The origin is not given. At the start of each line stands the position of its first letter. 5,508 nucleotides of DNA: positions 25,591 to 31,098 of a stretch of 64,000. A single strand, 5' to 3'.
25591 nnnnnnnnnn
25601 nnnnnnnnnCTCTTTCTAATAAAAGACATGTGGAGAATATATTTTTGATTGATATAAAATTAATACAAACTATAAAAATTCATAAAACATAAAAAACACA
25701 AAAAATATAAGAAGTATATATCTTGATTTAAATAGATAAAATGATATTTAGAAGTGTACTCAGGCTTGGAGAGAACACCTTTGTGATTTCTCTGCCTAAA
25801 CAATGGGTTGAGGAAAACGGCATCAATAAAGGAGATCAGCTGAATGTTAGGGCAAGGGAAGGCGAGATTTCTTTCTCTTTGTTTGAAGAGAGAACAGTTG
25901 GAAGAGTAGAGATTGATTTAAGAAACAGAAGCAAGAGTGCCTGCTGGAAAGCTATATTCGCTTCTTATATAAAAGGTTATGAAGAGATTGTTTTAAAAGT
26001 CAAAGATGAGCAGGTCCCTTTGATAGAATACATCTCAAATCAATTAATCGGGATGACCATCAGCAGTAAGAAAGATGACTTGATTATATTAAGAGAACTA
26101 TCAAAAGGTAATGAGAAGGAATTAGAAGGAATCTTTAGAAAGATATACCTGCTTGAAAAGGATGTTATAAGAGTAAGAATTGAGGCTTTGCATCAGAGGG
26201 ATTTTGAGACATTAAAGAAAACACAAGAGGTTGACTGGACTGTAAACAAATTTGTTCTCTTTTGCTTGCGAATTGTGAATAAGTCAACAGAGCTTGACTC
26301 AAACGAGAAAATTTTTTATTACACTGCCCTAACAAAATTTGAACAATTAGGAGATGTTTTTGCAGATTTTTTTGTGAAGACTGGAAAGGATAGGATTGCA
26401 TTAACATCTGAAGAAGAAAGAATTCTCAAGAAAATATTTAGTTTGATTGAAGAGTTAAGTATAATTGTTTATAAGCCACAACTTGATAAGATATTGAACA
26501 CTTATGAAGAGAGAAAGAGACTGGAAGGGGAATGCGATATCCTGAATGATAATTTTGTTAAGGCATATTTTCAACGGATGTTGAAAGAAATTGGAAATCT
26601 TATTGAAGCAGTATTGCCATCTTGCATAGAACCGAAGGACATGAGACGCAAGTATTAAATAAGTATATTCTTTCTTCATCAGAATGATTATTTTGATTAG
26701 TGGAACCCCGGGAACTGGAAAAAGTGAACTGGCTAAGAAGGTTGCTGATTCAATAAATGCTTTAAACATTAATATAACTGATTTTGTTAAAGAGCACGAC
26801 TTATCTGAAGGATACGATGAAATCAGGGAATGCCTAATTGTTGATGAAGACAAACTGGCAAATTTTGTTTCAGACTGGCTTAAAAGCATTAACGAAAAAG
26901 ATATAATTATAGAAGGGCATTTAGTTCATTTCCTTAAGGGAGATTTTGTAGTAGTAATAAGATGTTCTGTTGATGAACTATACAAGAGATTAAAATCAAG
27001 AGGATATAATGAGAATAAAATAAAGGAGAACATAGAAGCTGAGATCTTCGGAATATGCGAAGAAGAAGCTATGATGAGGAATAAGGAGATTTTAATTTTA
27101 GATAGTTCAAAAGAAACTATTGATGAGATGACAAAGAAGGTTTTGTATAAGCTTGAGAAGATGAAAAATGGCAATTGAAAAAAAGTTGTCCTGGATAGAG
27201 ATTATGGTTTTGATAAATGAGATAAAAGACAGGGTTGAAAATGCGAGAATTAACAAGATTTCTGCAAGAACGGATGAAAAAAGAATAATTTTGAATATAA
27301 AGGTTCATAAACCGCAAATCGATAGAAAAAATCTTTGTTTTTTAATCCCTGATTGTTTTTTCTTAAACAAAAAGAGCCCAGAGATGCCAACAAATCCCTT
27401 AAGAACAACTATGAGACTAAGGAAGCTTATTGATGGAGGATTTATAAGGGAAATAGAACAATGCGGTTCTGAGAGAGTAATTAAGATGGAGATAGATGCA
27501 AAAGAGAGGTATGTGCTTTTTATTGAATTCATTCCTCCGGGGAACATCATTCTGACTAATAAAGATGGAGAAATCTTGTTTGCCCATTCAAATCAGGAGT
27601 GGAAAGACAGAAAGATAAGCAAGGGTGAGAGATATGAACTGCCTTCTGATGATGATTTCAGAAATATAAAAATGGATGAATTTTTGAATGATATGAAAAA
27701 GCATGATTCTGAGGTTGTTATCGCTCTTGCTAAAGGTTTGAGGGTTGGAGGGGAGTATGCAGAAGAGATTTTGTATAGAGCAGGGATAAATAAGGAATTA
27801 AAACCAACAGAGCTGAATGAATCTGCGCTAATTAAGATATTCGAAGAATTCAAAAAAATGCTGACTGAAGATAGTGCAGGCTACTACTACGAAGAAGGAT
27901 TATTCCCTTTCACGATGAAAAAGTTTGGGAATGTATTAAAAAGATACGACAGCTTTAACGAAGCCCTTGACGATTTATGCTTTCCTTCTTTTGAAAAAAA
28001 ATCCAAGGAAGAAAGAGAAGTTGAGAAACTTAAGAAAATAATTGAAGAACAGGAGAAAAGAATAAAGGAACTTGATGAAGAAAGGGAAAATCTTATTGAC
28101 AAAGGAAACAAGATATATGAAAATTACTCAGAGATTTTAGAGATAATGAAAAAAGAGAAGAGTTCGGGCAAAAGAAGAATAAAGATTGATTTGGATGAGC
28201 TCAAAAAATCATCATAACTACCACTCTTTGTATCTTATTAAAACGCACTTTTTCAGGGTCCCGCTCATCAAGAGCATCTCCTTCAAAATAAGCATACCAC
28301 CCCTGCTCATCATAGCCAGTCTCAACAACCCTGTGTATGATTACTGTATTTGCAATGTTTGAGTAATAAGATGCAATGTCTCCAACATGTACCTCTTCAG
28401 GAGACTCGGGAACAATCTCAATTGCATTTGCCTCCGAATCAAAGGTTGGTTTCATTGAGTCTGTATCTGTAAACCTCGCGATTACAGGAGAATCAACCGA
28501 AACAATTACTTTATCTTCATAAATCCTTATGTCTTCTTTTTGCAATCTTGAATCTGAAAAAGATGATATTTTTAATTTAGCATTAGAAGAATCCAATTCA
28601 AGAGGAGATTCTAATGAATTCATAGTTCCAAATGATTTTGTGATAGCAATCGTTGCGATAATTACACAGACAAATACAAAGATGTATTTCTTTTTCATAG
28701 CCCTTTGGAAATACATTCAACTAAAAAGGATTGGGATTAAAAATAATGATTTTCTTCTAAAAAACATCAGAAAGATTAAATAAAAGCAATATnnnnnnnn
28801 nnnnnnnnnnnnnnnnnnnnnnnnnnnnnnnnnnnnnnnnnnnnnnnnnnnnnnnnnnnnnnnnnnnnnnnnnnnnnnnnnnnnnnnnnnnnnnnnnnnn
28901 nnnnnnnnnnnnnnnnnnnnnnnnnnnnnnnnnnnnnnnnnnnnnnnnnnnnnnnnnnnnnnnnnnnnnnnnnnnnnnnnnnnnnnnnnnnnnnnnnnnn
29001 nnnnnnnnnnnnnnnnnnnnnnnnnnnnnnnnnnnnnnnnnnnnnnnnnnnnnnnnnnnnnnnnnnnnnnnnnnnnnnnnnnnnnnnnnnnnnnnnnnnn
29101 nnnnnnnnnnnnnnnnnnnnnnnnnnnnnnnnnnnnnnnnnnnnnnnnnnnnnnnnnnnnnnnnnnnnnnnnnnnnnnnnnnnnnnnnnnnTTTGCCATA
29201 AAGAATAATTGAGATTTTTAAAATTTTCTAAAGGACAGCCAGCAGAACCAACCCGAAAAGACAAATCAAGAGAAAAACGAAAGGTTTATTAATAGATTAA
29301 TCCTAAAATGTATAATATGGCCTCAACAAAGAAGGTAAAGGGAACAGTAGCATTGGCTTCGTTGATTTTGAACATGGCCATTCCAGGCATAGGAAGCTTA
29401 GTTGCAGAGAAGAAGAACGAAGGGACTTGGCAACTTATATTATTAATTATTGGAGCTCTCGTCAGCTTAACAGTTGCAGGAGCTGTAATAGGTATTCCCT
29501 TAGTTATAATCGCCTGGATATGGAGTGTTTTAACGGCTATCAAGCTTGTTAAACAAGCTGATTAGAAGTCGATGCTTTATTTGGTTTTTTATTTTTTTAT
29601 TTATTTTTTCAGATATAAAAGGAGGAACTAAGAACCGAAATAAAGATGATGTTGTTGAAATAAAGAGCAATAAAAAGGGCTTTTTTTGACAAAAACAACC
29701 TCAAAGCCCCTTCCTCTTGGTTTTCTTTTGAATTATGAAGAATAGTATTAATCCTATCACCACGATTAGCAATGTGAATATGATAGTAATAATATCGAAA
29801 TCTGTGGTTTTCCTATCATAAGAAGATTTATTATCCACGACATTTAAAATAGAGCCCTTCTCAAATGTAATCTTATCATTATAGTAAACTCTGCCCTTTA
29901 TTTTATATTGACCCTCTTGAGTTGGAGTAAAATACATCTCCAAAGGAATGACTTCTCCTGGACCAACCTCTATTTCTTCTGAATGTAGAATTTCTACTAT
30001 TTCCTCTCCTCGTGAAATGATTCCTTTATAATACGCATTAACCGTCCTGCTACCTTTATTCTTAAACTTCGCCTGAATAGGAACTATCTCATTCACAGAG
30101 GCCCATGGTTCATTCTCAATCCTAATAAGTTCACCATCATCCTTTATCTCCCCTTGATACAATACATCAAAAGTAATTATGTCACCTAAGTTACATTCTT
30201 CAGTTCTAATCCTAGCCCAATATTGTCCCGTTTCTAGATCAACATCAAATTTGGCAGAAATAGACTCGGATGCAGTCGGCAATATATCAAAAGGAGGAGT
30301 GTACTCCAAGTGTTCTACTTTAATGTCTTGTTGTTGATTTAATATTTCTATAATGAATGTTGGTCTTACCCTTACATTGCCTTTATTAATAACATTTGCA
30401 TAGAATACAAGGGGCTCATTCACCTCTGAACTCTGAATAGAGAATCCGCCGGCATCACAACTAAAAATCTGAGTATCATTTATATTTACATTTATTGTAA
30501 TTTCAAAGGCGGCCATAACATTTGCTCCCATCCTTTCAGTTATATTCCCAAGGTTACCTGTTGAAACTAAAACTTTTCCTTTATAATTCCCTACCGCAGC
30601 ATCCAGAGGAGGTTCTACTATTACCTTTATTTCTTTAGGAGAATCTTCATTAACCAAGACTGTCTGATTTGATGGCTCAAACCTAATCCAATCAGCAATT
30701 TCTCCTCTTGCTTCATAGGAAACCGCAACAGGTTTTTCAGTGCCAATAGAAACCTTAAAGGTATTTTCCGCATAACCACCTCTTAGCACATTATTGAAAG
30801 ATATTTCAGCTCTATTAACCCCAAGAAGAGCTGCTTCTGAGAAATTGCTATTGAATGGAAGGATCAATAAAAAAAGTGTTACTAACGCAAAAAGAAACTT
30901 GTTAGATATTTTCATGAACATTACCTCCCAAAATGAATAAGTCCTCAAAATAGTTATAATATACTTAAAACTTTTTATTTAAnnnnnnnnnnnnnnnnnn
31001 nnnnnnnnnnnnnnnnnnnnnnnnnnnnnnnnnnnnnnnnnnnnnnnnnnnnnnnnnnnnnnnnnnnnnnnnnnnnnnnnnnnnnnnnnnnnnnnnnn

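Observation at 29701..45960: Segmental duplication of a secreted-protein cassette (family A ~300 aa with 'RFTATAP' end, family B ~245 aa with 'YYF..EI' end), each near a YhgE/Pip-ABC pair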

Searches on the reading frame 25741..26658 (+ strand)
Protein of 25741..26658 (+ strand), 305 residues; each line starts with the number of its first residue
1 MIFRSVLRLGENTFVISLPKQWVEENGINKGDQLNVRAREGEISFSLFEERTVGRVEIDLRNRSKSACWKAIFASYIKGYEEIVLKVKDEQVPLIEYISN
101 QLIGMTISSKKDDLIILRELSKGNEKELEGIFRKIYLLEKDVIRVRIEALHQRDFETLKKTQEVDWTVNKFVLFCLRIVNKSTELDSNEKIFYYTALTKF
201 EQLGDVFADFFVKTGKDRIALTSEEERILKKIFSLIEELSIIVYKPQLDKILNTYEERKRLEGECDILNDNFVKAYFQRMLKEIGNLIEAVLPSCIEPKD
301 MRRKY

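Call 87: search_protein_families(library=pfam, proteins=[window:25741-26658:+], max_evalue=0.00001)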
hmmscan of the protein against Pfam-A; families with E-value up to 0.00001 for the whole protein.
window:25741-26658:+ (305 aa): 1 family
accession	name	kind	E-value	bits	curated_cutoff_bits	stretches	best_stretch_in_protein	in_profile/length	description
PF04014.23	MazE_antitoxin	-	1.6e-07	31.6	24.7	1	10-41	4-36/48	Antidote-toxin recognition MazE, bacterial antitoxin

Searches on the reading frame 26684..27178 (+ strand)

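Call 87: search_protein_families(library=pfam, proteins=[window:26684-27178:+], max_evalue=0.00001)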
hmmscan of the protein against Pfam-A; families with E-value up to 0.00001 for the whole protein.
window:26684-27178:+ (164 aa): 3 families
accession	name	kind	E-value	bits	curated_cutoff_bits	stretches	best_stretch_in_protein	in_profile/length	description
PF13238.12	AAA_18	-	4e-30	105.3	29.4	1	3-122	1-127/128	AAA domain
PF13207.12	AAA_17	-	3.8e-08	34.1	27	1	7-116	2-131/136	AAA domain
PF00004.35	AAA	-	1.9e-06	28.8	21.2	0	3-51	1-50/131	ATPase family associated with various cellular activities (AAA)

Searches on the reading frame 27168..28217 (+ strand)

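Call 87: search_protein_families(library=pfam, proteins=[window:27168-28217:+], max_evalue=0.00001)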
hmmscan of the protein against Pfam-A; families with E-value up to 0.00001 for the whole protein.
window:27168-28217:+ (349 aa): 1 family
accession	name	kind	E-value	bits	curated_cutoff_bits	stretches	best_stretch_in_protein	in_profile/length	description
PF05833.16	NFACT_N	-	1.7e-34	119.8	31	1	13-340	6-359/456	NFACT N-terminal and middle domains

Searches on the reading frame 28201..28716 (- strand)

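Call 15: search_protein_families(library=pfam, proteins=[window:28201-28716:-], max_evalue=0.01)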
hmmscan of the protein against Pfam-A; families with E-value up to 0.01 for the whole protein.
window:28201-28716:- (171 aa): 0 families

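Call 42: search_protein_families(library=pfam, proteins=[window:28201-28716:-], max_evalue=1)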
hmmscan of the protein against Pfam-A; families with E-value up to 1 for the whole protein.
window:28201-28716:- (171 aa): 2 families
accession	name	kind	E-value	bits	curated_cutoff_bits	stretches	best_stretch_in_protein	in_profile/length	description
PF14364.11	DUF4408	-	0.051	13.8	22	1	10-27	14-31/33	Domain of unknown function (DUF4408)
PF08986.15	DUF1889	-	0.18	12.3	26.9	1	97-145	16-63/96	Domain of unknown function (DUF1889)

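Call 46: search_protein_families(library=ncbifam, proteins=[window:28201-28716:-], max_evalue=1)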
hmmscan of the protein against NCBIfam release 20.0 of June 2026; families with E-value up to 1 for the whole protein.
window:28201-28716:- (171 aa): 2 families
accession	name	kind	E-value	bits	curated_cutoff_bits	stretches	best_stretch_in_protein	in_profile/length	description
TIGR02228.1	sigpep_I_arch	equivalog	2.5e-07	30.7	51.85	1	79-164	34-117/158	signal peptidase I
NF049893.1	spr0155_permease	equivalog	0.035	14.4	120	1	7-48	1-43/165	ABC transporter permease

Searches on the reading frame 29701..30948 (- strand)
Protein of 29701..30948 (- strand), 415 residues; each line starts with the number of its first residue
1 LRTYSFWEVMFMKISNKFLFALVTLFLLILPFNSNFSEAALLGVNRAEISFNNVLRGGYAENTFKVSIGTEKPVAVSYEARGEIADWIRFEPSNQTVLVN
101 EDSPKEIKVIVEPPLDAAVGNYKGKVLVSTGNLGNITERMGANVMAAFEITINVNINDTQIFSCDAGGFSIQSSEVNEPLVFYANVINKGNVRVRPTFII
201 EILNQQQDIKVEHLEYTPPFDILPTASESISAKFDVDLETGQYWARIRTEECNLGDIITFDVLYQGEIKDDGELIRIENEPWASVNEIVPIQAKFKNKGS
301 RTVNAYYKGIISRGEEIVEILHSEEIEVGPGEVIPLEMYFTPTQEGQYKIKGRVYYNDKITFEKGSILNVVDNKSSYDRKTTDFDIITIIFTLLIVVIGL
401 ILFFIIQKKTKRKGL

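Call 6: search_protein_families(library=pfam, proteins=[window:29701-30948:-], max_evalue=1)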
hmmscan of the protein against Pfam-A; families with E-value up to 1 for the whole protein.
window:29701-30948:- (415 aa): 5 families
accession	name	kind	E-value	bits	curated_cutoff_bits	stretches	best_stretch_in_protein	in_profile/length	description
PF07705.17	CARDB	-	0.063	13.9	22.7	0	283-360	15-89/101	CARDB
PF00868.26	Transglut_N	-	0.14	13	27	1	57-127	44-112/114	Transglutaminase family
PF15780.11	ASH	-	0.18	12.4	27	0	322-349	56-83/98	Abnormal spindle-like microcephaly-assoc'd, ASPM-SPD-2-Hydin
PF06667.17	PspB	-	0.24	11.9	25.6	1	386-412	7-33/73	Phage shock protein B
PF11204.13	DUF2985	-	0.47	11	22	1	382-408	5-31/78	Protein of unknown function (DUF2985)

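Call 7: search_protein_families(library=ncbifam, proteins=[window:29701-30948:-], max_evalue=1)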
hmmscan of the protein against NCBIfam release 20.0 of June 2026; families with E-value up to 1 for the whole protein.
window:29701-30948:- (415 aa): 4 families
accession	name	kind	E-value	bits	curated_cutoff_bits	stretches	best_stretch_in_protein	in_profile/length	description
TIGR01432.1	QOXA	equivalog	0.052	12.9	240.95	1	366-411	14-59/227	cytochrome aa3 quinol oxidase subunit II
TIGR02745.1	ccoG_rdxA_fixG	equivalog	0.065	12.2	316.7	1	20-116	306-402/435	cytochrome c oxidase accessory protein CcoG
NF033218.1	anchor_AmaP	equivalog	0.1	12.4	55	0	383-413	45-76/166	alkaline shock response membrane anchor protein AmaP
NF045978.1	ComEA_MAG0490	equivalog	0.29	10.9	98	0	345-369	40-64/162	MAG0490 family ComEA-like DNA-binding protein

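Call 56: search_solved_structures(query=window:29701-30948:-, max_evalue=1)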
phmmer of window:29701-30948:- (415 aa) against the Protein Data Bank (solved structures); distinct sequences matched with E-value up to 1: 2.
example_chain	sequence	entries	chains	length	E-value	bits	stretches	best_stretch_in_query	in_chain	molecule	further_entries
2kl6_A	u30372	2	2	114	0.48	12.6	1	285-357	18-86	Uncharacterized protein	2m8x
3idu_A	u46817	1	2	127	0.61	12.3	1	285-357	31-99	Uncharacterized protein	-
